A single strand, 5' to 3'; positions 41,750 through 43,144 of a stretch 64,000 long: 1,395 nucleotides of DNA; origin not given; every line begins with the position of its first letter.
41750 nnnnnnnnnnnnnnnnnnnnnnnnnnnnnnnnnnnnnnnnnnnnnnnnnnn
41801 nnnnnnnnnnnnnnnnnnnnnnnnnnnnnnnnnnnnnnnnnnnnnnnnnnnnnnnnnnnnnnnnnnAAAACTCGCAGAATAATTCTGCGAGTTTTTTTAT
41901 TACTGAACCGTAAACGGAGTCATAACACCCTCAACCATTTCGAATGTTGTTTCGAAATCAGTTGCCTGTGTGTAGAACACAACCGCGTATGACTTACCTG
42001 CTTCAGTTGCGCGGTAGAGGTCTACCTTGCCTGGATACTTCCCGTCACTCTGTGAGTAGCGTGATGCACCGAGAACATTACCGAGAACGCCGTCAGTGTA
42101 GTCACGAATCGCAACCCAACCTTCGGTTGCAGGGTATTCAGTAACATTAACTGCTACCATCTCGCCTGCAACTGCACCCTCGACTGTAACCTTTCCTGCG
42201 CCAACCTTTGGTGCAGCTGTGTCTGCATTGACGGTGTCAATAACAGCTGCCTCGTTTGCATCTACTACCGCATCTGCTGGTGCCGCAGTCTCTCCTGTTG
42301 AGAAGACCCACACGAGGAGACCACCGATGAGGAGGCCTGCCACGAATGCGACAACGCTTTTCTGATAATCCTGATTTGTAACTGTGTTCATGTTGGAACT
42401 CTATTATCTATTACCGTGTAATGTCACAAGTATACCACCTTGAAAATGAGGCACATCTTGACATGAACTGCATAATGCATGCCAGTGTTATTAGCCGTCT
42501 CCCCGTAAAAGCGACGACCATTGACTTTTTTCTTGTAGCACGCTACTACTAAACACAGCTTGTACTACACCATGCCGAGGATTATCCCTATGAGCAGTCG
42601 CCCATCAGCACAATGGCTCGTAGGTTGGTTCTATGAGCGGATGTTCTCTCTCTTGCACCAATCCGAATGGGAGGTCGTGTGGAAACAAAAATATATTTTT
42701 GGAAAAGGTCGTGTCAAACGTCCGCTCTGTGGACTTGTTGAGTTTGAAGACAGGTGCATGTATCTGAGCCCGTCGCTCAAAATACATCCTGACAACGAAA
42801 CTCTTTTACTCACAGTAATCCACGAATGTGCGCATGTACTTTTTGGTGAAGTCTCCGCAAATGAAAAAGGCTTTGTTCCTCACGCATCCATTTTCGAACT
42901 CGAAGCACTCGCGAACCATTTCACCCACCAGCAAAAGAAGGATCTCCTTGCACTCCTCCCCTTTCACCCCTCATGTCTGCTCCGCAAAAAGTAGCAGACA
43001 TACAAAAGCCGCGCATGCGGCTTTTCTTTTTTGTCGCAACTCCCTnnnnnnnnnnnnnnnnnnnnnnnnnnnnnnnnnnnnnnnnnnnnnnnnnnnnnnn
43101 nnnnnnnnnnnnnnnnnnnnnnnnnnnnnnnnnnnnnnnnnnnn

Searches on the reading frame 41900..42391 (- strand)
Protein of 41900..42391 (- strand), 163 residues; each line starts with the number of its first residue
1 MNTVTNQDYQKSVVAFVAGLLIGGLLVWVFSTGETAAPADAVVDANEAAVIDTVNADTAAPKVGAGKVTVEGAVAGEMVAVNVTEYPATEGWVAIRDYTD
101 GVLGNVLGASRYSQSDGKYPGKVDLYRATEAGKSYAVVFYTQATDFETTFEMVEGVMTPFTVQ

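Call 11: search_protein_families(library=pfam, proteins=[window:41900-42391:-], max_evalue=0.01)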
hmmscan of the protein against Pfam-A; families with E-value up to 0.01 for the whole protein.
window:41900-42391:- (163 aa): 0 families

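Call 54: search_protein_families(library=pfam, proteins=[window:41900-42391:-], max_evalue=1)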
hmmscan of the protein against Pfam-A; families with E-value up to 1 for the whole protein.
window:41900-42391:- (163 aa): 1 family
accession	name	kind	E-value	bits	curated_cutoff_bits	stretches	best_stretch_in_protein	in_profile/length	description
PF20087.4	DUF6479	-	0.18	12.7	25.4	1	4-34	12-42/120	Family of unknown function (DUF6479)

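Call 55: search_protein_families(library=ncbifam, proteins=[window:41900-42391:-], max_evalue=0.1)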
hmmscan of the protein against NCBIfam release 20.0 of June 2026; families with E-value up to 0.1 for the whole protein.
window:41900-42391:- (163 aa): 0 families

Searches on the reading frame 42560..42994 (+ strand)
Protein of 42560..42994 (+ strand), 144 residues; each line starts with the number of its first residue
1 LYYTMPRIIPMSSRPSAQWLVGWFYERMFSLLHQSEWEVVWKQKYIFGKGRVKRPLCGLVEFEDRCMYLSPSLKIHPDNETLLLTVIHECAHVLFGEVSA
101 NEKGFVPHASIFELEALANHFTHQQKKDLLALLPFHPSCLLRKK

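Call 12: search_protein_families(library=pfam, proteins=[window:42560-42994:+], max_evalue=0.01)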
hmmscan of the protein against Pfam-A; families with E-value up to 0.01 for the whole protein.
window:42560-42994:+ (144 aa): 1 family
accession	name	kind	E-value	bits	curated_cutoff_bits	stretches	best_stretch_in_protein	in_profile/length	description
PF10263.15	SprT-like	-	0.0017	18.6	25.6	1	26-113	10-89/108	SprT-like family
